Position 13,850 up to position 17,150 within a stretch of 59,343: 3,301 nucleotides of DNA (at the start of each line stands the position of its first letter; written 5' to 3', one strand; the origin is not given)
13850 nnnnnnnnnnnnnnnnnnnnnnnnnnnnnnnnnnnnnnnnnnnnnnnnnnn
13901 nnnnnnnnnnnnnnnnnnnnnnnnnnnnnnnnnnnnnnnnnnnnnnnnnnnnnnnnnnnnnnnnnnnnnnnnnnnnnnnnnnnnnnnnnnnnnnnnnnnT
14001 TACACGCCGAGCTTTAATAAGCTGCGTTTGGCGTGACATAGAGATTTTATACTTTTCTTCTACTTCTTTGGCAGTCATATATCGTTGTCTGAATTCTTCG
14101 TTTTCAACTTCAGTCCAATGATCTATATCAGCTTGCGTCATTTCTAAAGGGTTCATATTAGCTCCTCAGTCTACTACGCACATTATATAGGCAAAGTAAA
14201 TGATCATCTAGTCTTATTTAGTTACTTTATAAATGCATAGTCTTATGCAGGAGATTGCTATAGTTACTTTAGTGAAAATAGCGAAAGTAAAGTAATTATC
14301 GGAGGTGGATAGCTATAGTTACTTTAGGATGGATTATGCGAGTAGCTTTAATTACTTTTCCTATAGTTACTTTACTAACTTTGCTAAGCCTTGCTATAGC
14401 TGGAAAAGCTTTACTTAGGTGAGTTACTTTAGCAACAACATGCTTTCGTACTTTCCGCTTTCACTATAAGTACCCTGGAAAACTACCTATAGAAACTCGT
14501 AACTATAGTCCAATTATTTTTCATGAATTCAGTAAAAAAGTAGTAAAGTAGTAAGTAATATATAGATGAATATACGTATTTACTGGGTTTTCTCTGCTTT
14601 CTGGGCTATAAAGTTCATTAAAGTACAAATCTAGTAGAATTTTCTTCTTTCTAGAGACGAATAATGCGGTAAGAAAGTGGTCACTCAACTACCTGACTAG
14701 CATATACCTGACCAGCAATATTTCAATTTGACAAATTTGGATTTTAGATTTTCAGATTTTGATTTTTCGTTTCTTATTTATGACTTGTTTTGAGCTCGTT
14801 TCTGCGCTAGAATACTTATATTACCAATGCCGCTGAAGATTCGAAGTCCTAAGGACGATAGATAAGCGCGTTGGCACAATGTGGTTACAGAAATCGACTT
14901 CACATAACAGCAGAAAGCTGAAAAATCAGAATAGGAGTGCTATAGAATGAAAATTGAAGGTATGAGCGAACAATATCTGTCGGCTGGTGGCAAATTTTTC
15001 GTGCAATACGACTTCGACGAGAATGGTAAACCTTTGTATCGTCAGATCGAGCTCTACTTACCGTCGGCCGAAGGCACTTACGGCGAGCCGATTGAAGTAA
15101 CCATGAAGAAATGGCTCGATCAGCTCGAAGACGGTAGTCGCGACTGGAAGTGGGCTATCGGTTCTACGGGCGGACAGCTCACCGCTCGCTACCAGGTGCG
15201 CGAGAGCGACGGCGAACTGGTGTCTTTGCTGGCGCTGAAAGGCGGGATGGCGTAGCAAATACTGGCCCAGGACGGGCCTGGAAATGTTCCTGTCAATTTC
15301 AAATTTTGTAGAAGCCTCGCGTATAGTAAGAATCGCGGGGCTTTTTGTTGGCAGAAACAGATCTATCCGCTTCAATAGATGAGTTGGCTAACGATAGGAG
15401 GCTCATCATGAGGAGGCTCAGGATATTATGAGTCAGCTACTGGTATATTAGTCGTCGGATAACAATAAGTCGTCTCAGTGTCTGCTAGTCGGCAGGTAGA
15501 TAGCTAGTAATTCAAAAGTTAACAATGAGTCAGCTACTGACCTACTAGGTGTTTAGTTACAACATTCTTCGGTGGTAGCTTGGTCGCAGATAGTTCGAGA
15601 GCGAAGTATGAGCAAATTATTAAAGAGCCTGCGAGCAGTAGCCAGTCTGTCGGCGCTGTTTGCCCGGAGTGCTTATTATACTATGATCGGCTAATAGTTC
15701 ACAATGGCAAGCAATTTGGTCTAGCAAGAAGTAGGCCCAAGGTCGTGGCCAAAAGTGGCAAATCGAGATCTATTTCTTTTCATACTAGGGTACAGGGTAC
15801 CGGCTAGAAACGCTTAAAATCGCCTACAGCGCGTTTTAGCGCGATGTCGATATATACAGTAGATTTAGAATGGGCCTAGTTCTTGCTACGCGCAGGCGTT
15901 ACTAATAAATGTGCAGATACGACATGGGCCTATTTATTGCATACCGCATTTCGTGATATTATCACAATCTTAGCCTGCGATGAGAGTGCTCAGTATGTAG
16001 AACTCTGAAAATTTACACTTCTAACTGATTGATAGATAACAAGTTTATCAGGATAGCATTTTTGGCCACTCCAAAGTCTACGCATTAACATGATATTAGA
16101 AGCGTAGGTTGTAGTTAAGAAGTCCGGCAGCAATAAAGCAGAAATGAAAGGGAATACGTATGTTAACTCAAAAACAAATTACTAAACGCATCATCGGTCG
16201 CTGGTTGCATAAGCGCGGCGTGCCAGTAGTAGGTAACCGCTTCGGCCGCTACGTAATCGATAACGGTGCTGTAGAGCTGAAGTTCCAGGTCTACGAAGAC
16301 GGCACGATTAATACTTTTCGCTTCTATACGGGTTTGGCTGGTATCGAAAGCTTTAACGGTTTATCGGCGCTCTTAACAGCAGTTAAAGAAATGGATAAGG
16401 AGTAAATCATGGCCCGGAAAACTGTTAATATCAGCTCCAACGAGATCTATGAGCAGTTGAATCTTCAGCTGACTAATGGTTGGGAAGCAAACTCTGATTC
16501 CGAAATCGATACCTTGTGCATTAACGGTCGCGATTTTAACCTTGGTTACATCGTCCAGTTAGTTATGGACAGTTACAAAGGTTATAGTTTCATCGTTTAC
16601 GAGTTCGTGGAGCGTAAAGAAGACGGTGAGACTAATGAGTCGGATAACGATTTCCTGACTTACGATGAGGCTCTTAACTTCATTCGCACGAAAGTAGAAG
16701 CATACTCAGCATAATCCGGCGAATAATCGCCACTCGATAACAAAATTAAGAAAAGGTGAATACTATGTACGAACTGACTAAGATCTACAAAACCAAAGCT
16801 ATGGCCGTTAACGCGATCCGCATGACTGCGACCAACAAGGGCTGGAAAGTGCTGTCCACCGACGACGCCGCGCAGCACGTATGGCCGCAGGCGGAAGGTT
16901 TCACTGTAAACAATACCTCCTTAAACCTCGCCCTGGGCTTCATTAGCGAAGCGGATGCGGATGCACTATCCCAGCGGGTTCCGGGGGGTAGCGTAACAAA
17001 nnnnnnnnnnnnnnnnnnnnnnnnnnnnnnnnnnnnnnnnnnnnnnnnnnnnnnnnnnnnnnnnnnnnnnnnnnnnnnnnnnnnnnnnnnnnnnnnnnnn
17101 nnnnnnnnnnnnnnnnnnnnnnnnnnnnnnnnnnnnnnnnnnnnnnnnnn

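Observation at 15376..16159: ~0.8-kb ORF-poor repeat region behind the first rightward gene: candidate structured ncRNA, origin or regulatory hub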

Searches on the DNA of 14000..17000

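Call 4: search_rna_families(source=window, start=14000, end=17000, threshold=evalue, max_evalue=1)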
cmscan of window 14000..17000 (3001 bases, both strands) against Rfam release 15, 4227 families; matches with E-value up to 1: 0.
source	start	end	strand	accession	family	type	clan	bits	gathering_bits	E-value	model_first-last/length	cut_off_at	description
